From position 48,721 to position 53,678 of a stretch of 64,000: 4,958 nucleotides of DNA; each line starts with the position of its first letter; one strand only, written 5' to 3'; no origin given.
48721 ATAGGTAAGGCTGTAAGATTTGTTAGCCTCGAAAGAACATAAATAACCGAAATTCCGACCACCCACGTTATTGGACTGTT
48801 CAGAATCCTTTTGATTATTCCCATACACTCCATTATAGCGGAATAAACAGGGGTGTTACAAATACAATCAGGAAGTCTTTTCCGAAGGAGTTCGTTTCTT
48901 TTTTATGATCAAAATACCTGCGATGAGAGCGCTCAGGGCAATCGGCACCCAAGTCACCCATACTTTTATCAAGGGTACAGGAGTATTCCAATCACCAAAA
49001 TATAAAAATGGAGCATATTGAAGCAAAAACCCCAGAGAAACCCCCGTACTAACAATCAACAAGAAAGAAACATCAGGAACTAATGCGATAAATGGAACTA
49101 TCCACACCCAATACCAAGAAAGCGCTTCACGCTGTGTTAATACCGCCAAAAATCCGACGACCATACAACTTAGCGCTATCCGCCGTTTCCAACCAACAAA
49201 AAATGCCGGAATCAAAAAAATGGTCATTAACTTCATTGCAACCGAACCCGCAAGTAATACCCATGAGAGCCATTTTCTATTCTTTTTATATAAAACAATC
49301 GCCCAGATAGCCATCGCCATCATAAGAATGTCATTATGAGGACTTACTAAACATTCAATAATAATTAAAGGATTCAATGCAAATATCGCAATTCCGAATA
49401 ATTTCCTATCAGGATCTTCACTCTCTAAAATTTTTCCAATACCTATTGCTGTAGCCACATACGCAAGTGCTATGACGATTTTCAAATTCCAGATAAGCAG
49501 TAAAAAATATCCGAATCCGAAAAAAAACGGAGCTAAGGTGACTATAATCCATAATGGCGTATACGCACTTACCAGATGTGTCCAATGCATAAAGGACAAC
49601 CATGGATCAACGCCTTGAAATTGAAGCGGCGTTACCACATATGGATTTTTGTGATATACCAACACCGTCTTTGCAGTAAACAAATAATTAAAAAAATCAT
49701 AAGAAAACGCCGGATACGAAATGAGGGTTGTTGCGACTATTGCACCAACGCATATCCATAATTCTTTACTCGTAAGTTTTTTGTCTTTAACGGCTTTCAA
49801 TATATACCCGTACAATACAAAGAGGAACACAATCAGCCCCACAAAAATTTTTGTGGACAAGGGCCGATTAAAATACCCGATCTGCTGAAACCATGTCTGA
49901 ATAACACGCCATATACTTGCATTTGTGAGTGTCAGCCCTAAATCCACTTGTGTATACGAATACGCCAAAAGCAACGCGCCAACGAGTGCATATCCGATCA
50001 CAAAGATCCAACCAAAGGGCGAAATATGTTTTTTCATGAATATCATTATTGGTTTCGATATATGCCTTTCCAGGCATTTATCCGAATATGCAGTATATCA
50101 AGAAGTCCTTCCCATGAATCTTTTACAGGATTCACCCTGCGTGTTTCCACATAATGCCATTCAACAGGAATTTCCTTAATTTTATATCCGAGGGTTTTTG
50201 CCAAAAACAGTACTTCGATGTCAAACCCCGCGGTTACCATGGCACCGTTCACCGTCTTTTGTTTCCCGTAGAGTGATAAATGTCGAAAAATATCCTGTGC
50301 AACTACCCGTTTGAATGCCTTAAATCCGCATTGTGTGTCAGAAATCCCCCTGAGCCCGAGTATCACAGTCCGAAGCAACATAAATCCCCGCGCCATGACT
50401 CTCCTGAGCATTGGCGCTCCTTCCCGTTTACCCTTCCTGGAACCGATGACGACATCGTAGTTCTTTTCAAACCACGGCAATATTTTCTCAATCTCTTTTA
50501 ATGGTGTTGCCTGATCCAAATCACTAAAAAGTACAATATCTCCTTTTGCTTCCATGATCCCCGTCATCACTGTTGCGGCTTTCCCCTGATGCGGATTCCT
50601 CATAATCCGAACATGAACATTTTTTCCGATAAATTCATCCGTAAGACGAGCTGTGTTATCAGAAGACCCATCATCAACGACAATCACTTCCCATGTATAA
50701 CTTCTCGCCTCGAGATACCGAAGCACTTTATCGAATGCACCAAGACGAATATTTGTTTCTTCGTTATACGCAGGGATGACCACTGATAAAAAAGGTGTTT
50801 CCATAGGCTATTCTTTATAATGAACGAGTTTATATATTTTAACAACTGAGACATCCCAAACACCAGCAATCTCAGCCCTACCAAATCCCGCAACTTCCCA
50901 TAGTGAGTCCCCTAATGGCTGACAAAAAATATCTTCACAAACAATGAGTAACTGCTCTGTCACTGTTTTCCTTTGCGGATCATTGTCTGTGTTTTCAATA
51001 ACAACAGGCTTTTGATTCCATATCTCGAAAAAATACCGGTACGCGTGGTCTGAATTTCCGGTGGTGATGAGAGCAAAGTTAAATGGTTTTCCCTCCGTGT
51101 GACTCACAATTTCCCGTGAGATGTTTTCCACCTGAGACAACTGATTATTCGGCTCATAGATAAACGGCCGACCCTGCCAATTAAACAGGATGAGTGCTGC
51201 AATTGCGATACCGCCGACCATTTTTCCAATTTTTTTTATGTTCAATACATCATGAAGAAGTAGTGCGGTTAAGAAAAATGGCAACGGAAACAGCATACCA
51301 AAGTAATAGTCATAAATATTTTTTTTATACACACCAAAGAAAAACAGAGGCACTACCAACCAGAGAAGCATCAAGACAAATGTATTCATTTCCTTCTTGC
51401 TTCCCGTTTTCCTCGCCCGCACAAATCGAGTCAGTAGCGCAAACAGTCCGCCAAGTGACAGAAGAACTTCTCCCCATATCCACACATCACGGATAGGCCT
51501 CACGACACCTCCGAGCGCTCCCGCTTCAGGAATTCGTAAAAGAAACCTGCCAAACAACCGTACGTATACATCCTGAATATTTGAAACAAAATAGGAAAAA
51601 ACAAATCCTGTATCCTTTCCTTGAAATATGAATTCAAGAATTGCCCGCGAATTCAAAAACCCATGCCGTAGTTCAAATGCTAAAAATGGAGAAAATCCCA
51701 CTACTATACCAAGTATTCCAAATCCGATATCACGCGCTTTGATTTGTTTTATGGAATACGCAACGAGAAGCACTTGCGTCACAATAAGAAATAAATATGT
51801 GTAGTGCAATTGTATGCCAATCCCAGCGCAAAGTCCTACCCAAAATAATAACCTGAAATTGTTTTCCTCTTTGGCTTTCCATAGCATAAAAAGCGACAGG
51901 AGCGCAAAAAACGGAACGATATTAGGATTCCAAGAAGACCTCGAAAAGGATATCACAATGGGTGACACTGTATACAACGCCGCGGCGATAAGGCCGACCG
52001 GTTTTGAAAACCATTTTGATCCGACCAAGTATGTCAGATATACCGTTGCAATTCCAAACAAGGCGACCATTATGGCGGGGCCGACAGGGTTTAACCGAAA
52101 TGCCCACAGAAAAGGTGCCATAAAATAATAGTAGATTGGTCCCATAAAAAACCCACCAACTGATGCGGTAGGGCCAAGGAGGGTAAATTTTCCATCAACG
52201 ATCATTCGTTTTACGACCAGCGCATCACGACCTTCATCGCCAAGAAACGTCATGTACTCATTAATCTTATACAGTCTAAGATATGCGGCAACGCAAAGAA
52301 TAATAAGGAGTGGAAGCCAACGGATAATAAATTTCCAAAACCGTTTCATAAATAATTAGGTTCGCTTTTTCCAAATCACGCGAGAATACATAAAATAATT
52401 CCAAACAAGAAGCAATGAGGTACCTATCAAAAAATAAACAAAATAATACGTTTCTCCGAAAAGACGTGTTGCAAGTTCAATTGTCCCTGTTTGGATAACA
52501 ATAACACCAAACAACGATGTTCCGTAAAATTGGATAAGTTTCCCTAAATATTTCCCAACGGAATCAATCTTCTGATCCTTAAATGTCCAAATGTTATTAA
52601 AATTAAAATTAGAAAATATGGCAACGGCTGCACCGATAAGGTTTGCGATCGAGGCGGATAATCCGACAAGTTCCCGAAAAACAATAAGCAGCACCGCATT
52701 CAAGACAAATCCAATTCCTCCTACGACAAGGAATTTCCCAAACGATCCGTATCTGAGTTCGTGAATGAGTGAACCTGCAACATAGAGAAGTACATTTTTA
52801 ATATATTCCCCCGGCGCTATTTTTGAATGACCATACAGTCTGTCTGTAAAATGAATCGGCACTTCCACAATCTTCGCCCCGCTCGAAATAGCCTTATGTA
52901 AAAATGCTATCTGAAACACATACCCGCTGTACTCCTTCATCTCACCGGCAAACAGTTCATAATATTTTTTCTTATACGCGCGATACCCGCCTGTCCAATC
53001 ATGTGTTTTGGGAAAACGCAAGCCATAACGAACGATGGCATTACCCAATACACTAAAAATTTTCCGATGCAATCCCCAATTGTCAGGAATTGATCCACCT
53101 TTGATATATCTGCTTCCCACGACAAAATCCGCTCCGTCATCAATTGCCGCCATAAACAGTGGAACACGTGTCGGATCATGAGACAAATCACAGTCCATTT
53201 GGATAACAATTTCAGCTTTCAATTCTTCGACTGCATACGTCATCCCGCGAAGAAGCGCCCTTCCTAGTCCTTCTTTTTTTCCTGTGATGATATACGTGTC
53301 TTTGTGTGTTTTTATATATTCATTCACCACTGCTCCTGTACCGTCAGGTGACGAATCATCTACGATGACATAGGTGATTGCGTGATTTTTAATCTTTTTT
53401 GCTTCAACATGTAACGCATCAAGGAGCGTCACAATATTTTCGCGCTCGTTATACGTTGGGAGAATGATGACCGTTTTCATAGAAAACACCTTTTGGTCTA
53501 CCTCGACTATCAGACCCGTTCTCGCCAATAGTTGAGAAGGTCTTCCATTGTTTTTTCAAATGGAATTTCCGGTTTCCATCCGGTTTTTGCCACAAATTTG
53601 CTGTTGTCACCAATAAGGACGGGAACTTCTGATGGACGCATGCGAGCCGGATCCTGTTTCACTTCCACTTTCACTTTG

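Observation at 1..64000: About 55-kb co-directional 'glyco-island': 22 GT-C membrane proteins + 15 GT-A/GT-B enzymes + 2 flippases, with no recognisable priming phosphoglycosyltransferase or Wzy/Wzz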

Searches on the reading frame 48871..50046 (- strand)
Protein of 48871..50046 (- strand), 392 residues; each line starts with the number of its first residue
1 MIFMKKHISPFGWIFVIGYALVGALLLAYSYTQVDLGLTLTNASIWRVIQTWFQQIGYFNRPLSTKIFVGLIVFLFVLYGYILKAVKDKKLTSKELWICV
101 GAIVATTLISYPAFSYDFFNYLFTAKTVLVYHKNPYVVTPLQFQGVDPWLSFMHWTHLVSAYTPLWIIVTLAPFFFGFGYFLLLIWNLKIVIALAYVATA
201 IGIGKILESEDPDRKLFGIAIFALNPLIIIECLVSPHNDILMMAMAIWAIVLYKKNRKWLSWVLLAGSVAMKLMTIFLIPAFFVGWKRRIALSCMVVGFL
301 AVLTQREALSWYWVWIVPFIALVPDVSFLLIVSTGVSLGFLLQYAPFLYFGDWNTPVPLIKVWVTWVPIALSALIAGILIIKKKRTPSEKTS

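Call 7: search_protein_families(library=pfam, proteins=[window:48871-50046:-], max_evalue=0.01)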
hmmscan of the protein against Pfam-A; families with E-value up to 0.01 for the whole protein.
window:48871-50046:- (392 aa): 1 family
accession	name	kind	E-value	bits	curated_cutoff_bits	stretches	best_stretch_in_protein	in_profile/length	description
PF09594.16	GT87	-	0.00021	21.6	25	1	162-378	3-212/237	Glycosyltransferase family 87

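Call 15: search_protein_families(library=ncbifam, proteins=[window:48871-50046:-], max_evalue=1)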
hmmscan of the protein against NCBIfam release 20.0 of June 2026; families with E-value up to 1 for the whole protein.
window:48871-50046:- (392 aa): 0 families

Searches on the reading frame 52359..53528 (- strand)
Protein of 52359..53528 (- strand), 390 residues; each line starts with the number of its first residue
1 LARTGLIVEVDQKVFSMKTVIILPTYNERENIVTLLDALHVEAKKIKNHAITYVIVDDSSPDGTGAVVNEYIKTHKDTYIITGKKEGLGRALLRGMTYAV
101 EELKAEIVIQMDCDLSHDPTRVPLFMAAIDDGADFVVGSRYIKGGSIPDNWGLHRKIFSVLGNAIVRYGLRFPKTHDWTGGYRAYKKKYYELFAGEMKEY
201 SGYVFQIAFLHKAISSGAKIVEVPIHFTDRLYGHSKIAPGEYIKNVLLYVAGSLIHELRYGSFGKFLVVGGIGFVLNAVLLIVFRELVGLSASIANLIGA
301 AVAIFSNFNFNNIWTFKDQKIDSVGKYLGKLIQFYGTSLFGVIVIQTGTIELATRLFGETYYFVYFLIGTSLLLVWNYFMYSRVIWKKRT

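Call 8: search_protein_families(library=pfam, proteins=[window:52359-53528:-], max_evalue=0.01)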
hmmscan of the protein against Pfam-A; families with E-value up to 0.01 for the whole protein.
window:52359-53528:- (390 aa): 2 families
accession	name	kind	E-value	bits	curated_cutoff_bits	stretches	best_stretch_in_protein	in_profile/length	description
PF00535.33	Glycos_transf_2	-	1.4e-24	87.3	23.3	1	21-190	2-164/168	Glycosyl transferase family 2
PF04138.20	GtrA_DPMS_TM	-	1.3e-15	58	26.1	1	265-386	1-117/117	GtrA/DPMS, transmembrane domain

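Call 22: search_protein_families(library=ncbifam, proteins=[window:52359-53528:-], max_evalue=0.001)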
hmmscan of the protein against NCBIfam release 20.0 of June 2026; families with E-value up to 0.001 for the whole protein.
window:52359-53528:- (390 aa): 12 families
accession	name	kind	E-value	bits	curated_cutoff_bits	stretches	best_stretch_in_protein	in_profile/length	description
NF041391.1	DPhHxTase_Halo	equivalog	1.1e-15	57.2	375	1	25-239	3-194/213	dolichyl-phosphate hexose transferase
NF007986.1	PRK10714.1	equivalog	2.4e-14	53.1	529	1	18-292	7-263/316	undecaprenyl-phosphate 4-deoxy-4-formamido-L-arabinose transferase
NF047588.1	GlcsyltransPgfSStrep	equivalog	6.6e-14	51.8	500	1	17-167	1-146/308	glycosyltransferase PgfS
TIGR04182.1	glyco_TIGR04182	equivalog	1.5e-12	47.5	325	1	20-283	3-253/293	S-layer glycoprotein N-glycosyltransferase AglJ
NF041875.1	EPS_EpsD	equivalog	1.4e-07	31.2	370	1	21-137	3-112/325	exopolysaccharide biosynthesis glycosyltransferase EpsD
NF038302.1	EPS_HpsE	equivalog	2.2e-07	30.2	300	1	20-114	4-96/307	hormogonium polysaccharide biosynthesis glycosyltransferase HpsE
TIGR03937.1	PgaC_IcaA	equivalog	4e-07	29.4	422.3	1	19-122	47-143/407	poly-beta-1,6-N-acetyl-D-glucosamine synthase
NF058614.1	PPMAGASynPpgS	equivalog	1.4e-06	27.9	370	1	20-236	3-205/226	polyprenyl-phospho-N-acetylgalactosaminyl synthase PpgS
NF007482.0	PRK10073.1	equivalog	1.9e-05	23.8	423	1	18-101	7-86/334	glycosyltransferase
TIGR04283.1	glyco_like_mftF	equivalog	9.1e-05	22.1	182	1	21-99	3-71/221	TIGR04283 family arsenosugar biosynthesis glycosyltransferase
NF045692.1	OglycostaseCruG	equivalog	0.0001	21.4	600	1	18-136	42-160/386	2'-O-glycosyltransferase CruG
TIGR03469.1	HpnB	hypoth_equivalog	0.00034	19.8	379.25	1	18-128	45-159/386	hopene-associated glycosyltransferase HpnB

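Call 60: search_solved_structures(query=window:52359-53528:-, max_evalue=0.001)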
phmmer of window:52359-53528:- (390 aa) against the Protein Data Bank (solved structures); distinct sequences matched with E-value up to 0.001: 8.
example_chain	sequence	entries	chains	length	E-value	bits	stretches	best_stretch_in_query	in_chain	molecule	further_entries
5mlz_A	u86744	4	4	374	1.3e-39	139.5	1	16-386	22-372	Dolichol monophosphate mannose synthase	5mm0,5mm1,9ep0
9hwj_A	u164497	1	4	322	4.3e-12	48.9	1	18-290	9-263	Undecaprenyl-phosphate 4-deoxy-4-formamido-L-arabinose transferase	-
9bhc_C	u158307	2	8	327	5e-11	45.4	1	18-292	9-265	Undecaprenyl-phosphate 4-deoxy-4-formamido-L-arabinose transferase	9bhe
8vxh_A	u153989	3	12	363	6.7e-11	45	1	18-292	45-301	Undecaprenyl-phosphate 4-deoxy-4-formamido-L-arabinose transferase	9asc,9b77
6yv7_B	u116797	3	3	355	6.8e-06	28.5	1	15-123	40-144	Glycosyl transferase, family 2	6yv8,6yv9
6yv7_A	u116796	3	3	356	6.8e-06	28.5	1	15-123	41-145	Glycosyl transferase, family 2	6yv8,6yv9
2z87_A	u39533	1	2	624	1.1e-05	27.9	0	20-142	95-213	Chondroitin synthase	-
2z86_A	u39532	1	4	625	1.1e-05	27.9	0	20-142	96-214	Chondroitin synthase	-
